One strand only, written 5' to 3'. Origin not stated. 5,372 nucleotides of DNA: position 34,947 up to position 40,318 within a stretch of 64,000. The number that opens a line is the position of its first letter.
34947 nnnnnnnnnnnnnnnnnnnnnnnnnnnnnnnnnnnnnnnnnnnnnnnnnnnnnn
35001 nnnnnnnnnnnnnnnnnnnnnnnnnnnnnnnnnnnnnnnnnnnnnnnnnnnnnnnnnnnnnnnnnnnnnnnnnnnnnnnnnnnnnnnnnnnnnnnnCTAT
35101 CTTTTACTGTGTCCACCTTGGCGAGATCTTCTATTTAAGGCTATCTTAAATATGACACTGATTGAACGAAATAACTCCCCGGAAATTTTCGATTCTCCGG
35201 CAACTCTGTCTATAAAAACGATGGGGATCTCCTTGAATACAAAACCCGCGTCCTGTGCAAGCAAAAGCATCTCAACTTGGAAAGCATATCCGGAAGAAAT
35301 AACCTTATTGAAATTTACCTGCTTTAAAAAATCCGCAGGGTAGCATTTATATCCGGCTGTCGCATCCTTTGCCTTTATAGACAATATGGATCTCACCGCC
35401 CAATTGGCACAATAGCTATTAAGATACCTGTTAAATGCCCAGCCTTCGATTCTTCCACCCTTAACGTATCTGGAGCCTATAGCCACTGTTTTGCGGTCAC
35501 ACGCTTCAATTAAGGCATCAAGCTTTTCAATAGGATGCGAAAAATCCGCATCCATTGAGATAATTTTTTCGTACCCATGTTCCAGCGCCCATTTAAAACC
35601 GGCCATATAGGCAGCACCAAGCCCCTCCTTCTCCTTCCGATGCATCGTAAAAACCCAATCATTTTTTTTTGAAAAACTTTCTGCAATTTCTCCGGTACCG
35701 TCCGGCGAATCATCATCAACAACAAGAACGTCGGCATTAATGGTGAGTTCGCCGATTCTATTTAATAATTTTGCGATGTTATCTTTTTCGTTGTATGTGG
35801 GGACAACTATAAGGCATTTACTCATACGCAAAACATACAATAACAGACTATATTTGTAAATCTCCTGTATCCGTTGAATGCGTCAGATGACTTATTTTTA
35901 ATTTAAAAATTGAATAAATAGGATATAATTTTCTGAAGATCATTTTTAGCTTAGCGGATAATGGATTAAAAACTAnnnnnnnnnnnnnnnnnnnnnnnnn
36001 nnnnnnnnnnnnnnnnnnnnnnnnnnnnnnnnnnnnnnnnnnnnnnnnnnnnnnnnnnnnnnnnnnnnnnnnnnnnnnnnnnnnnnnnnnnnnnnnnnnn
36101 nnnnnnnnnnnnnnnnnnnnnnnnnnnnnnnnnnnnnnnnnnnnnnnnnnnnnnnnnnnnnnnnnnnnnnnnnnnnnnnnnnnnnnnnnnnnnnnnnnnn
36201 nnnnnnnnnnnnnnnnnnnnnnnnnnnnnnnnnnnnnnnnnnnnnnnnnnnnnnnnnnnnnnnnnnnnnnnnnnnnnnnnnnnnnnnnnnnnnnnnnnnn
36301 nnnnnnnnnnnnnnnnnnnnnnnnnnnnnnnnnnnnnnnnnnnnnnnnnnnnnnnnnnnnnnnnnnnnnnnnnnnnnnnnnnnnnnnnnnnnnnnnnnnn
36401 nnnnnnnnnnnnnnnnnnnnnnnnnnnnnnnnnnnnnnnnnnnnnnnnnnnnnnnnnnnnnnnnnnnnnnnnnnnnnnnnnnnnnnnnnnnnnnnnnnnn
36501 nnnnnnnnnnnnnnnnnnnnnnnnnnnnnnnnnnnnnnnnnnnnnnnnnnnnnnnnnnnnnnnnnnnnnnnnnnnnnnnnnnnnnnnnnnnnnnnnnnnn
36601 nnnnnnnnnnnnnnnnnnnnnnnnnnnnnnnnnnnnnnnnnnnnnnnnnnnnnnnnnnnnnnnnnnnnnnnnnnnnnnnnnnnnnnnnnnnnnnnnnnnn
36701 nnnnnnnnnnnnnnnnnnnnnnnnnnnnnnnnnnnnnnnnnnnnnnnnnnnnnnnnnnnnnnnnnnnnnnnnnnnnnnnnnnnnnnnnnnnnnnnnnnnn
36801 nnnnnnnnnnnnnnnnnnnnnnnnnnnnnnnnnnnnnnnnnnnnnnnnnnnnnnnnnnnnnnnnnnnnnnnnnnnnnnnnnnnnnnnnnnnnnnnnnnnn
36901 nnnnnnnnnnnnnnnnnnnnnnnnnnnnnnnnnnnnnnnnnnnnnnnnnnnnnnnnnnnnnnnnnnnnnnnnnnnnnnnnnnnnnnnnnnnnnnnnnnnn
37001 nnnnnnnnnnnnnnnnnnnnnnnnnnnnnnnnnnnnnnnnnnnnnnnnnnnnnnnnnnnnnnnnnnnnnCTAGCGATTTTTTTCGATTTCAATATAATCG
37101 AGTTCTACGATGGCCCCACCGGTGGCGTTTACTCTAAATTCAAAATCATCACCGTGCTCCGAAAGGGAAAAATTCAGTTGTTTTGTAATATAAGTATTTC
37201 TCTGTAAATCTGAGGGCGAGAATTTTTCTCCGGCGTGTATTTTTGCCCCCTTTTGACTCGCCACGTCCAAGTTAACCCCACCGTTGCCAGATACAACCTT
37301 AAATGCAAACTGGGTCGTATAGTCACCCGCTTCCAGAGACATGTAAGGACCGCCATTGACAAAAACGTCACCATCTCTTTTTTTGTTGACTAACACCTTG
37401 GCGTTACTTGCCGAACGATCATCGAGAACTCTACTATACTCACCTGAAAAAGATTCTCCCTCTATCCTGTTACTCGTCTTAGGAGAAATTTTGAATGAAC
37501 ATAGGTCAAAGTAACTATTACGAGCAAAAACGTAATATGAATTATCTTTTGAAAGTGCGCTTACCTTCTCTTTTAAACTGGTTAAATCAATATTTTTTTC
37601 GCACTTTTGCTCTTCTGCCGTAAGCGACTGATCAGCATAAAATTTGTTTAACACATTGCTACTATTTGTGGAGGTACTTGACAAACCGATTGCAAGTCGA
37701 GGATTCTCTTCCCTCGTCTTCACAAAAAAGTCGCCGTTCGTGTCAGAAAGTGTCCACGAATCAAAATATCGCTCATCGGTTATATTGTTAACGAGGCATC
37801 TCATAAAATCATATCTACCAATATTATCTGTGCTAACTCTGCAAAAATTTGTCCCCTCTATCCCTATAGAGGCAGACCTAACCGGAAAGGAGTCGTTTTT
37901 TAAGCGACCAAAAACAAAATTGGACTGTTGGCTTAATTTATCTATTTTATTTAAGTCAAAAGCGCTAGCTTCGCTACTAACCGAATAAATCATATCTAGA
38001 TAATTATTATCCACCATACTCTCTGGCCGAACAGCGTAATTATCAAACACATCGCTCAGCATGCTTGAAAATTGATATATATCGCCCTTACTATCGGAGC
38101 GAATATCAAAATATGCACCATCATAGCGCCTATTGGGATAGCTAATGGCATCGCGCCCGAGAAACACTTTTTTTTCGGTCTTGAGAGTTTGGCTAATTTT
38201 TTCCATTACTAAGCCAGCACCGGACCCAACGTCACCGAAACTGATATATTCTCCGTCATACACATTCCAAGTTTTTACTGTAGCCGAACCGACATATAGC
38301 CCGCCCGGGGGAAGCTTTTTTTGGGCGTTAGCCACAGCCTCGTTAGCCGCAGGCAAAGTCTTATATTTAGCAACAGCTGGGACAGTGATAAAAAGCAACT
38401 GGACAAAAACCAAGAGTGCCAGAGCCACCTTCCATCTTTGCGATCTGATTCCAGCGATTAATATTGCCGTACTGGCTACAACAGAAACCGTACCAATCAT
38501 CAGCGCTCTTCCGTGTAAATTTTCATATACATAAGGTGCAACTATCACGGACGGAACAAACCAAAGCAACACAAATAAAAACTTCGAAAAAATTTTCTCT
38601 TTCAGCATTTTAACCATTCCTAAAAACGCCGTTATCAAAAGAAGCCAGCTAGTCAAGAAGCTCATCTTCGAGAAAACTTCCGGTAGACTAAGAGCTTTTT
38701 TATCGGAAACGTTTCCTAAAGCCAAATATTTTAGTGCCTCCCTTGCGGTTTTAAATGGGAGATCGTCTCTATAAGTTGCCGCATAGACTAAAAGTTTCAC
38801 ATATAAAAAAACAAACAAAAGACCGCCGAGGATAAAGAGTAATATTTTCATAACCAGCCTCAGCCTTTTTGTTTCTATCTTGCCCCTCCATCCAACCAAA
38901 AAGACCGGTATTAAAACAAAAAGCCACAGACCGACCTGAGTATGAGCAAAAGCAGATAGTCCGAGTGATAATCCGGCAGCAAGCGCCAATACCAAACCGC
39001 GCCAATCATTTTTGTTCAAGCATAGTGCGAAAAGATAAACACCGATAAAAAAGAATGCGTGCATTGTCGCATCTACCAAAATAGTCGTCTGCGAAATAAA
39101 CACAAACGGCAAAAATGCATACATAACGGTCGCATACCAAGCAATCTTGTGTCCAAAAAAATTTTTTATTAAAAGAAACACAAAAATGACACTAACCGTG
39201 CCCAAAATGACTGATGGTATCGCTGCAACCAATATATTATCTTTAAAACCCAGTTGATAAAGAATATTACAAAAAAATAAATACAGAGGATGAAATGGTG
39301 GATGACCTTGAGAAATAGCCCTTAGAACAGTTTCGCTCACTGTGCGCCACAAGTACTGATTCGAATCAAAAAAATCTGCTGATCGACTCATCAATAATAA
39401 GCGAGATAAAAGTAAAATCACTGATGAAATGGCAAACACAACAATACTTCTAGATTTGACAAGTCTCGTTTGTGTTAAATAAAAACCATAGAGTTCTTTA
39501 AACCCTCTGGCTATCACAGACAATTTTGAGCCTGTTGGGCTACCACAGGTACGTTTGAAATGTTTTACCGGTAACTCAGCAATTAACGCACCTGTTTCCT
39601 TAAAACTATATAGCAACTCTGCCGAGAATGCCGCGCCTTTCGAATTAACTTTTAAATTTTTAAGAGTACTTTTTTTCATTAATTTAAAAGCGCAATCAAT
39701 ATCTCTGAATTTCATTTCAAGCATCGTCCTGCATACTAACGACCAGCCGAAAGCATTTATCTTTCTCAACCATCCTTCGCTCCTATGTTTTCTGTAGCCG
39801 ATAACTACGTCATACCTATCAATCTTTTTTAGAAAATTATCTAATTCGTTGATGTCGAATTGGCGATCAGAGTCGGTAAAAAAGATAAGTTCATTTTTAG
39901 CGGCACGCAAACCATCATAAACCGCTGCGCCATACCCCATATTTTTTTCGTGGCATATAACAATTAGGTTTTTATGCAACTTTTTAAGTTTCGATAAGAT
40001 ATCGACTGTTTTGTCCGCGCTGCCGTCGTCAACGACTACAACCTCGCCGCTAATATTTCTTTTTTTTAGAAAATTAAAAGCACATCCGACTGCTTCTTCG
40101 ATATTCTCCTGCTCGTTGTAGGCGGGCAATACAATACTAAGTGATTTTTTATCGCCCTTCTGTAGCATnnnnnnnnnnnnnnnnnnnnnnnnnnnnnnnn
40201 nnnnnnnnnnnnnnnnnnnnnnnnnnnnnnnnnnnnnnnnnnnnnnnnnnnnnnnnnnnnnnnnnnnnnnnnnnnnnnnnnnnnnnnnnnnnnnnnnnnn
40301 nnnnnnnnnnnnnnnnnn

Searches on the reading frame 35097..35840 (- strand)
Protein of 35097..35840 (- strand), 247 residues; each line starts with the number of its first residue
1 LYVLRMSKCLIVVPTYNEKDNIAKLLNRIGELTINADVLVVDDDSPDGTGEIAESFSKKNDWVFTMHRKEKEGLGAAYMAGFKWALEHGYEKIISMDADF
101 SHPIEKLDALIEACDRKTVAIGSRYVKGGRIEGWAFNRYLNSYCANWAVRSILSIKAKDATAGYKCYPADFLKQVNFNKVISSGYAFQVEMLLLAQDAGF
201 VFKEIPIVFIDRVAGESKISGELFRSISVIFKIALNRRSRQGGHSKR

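Call 115: search_protein_families(library=pfam, proteins=[window:35097-35840:-], max_evalue=0.00001)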
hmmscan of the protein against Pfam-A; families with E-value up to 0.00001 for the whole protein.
window:35097-35840:- (247 aa): 1 family
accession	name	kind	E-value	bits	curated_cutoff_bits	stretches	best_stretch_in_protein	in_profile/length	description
PF00535.33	Glycos_transf_2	-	1.7e-24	87.1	23.3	1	11-137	2-128/168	Glycosyl transferase family 2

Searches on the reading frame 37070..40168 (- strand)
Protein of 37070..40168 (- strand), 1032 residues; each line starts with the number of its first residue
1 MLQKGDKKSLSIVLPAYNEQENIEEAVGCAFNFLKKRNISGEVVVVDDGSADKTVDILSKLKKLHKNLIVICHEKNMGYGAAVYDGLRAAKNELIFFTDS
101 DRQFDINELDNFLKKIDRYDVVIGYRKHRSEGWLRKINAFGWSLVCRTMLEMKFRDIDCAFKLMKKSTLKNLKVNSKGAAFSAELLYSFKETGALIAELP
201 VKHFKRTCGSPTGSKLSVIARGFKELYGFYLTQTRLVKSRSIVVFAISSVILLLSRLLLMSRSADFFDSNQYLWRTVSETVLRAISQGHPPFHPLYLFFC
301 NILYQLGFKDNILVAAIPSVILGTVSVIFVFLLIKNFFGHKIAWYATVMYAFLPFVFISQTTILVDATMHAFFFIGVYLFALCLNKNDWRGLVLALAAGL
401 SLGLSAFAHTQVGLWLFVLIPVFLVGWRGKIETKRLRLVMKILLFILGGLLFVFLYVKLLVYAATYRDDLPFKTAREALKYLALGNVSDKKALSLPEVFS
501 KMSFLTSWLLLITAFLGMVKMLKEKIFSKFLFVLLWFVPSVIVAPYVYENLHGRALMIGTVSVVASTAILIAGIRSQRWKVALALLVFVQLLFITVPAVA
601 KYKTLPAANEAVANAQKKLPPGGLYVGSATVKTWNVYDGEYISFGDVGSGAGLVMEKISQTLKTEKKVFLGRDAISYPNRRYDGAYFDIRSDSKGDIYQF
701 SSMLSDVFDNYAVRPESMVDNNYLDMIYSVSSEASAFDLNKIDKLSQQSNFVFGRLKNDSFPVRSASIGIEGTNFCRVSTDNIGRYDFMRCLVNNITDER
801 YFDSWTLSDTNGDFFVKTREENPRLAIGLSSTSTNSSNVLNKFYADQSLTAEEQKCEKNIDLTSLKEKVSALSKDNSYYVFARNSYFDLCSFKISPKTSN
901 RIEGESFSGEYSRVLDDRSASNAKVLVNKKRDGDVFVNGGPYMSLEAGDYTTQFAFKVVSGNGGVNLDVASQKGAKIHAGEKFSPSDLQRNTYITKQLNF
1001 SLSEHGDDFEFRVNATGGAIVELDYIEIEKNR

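Call 115: search_protein_families(library=pfam, proteins=[window:37070-40168:-], max_evalue=0.00001)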
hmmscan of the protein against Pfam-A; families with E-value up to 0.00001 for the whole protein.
window:37070-40168:- (1032 aa): 3 families
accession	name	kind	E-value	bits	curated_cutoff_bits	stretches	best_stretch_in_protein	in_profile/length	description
PF00535.33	Glycos_transf_2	-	8.8e-26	91.3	23.3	1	11-157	1-152/168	Glycosyl transferase family 2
PF13231.12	PMT_2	-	6.2e-11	43.2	26.1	1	289-446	2-153/160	Dolichyl-phosphate-mannose-protein mannosyltransferase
PF10111.15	Glyco_tranf_2_2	-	2.7e-08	34.1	27.3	1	11-115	1-105/276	Glycosyltransferase like family 2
